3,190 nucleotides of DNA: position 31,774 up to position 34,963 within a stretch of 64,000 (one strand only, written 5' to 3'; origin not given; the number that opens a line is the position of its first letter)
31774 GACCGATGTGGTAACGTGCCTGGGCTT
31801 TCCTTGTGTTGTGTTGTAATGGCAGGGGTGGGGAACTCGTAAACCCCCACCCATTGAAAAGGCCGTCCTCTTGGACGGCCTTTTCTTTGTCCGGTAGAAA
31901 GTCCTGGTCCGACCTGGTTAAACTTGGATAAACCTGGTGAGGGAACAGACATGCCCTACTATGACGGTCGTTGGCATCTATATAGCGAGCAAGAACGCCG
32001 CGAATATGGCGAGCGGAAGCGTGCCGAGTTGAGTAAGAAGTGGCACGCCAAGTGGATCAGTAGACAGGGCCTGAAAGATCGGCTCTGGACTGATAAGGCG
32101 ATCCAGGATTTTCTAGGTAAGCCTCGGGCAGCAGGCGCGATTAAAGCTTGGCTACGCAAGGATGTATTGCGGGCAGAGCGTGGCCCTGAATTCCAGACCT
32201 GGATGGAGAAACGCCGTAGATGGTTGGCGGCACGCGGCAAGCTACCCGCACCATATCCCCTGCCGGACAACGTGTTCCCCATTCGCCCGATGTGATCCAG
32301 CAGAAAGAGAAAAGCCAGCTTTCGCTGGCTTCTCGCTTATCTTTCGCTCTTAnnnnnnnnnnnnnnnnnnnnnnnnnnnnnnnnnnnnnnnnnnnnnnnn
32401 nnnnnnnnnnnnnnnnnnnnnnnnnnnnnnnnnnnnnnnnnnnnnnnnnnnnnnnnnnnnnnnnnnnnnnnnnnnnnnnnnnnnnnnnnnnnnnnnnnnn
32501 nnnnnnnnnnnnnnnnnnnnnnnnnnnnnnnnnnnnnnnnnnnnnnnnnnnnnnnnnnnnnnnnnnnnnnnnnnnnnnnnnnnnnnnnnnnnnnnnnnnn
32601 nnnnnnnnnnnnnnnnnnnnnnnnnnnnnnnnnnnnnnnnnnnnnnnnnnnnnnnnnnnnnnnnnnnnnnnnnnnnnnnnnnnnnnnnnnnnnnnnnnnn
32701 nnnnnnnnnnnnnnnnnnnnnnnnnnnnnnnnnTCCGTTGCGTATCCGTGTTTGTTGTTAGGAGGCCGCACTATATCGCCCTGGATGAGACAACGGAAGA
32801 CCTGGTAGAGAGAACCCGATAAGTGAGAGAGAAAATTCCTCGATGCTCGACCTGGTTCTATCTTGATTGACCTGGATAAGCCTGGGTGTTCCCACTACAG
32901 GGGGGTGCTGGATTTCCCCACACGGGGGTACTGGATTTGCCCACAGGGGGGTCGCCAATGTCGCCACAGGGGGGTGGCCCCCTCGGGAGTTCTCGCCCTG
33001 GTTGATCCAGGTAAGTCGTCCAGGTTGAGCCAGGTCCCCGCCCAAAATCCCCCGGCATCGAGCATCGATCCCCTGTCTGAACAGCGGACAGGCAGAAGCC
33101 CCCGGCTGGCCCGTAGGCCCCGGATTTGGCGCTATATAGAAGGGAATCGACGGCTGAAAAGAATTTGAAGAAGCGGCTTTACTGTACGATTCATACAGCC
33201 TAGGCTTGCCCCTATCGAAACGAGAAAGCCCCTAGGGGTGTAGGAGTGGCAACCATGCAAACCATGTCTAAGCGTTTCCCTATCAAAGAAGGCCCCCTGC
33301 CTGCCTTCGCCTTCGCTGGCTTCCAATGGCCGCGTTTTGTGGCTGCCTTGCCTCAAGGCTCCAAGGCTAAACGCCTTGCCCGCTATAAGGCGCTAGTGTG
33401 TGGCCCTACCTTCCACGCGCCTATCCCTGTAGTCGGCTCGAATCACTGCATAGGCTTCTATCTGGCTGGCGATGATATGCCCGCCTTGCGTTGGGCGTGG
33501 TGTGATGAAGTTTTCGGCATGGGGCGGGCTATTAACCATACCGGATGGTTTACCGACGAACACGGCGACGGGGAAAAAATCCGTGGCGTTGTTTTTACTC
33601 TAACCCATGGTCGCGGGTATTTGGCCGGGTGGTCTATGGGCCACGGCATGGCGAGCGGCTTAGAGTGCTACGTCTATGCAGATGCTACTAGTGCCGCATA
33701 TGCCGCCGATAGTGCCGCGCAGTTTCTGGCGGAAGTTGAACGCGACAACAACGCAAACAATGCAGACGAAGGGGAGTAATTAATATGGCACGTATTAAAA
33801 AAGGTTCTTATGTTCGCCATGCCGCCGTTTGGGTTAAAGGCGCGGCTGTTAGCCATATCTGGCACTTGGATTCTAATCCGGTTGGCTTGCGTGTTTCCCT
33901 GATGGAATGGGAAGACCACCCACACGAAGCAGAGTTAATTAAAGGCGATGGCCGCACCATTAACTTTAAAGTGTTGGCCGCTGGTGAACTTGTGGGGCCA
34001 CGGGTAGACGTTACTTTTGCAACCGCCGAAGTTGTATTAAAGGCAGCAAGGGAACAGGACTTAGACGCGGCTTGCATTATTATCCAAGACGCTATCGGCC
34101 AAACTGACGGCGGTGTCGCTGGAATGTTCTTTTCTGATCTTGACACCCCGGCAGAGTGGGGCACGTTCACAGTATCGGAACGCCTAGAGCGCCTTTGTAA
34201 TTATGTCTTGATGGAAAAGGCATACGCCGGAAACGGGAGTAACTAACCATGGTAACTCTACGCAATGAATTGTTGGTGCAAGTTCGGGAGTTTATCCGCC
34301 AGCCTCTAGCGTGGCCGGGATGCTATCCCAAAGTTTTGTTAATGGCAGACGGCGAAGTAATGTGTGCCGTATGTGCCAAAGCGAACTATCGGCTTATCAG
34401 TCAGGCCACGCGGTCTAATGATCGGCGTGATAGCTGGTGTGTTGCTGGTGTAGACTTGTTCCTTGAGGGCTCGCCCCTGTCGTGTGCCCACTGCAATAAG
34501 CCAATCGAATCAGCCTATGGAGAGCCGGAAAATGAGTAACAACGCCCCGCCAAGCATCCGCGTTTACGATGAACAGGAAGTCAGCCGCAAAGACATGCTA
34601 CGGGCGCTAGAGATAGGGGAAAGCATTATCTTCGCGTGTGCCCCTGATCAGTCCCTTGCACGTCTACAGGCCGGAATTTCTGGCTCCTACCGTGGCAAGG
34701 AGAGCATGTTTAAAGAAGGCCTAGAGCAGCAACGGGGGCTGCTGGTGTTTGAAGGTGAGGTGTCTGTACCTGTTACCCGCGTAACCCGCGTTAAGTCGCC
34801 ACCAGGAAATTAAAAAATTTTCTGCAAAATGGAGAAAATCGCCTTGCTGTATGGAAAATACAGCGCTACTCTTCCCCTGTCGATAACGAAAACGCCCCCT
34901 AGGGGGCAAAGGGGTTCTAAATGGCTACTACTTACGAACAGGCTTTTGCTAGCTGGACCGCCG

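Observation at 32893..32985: Perfectly phased 23-bp iterons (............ x4) and a related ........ cluster bracketing the MvaT-like cassette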

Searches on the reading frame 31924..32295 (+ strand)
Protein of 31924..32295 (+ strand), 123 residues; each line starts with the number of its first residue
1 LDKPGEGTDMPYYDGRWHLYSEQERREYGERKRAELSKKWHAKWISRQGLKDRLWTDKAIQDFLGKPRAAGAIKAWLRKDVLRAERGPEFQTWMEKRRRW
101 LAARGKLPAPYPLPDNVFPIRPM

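Call 10: search_protein_families(library=pfam, proteins=[window:31924-32295:+], max_evalue=0.01)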
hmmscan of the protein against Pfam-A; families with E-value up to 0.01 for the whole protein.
window:31924-32295:+ (123 aa): 0 families

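Call 11: search_protein_families(library=phrogs, proteins=[window:31924-32295:+], max_evalue=0.01)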
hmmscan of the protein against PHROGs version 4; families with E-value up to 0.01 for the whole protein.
window:31924-32295:+ (123 aa): 0 families

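Call 83: search_solved_structures(query=window:31924-32295:+, max_evalue=10)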
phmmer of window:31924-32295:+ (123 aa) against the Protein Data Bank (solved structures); distinct sequences matched with E-value up to 10: 3.
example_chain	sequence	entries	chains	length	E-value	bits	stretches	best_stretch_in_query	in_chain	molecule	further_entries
7nhn_d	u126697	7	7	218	1.2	12.3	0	36-71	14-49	30S ribosomal protein S3 | Small ribosomal subunit protein uS3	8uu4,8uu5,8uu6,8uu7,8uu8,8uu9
4kty_A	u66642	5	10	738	1.6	11.9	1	37-94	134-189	Coagulation factor XIII A chain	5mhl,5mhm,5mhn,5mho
1ex0_A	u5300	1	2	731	1.7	11.8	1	37-94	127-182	COAGULATION FACTOR XIII A CHAIN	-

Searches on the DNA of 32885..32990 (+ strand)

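Call 128: search_dna_similar(query=window:32885-32990:+, collection=phages, mode=distant, max_evalue=0.01, max_rows=20)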
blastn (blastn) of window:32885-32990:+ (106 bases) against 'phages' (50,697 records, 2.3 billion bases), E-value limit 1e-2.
No match.

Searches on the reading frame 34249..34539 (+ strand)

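Call 10: search_protein_families(library=pfam, proteins=[window:34249-34539:+], max_evalue=0.01)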
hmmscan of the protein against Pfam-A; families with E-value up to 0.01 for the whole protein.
window:34249-34539:+ (96 aa): 0 families

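Call 11: search_protein_families(library=phrogs, proteins=[window:34249-34539:+], max_evalue=0.01)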
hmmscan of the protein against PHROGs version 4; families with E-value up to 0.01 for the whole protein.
window:34249-34539:+ (96 aa): 2 families
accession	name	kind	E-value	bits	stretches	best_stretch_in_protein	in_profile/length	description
phrog_18452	-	DNA, RNA and nucleotide metabolism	1e-22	81.2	1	5-96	6-95/98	DNA ligase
phrog_18238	-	unknown function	0.00049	21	1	40-92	68-120/122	-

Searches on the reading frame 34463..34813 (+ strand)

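Call 90: search_protein_families(library=pfam, proteins=[window:34463-34813:+], max_evalue=0.01)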
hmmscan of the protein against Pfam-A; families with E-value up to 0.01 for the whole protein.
window:34463-34813:+ (116 aa): 0 families

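Call 111: search_protein_families(library=phrogs, proteins=[window:34463-34813:+], max_evalue=0.01)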
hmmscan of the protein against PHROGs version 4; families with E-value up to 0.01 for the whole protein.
window:34463-34813:+ (116 aa): 1 family
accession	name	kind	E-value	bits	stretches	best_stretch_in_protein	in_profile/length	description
phrog_5988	-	unknown function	0.0013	19.8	1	40-109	6-70/72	-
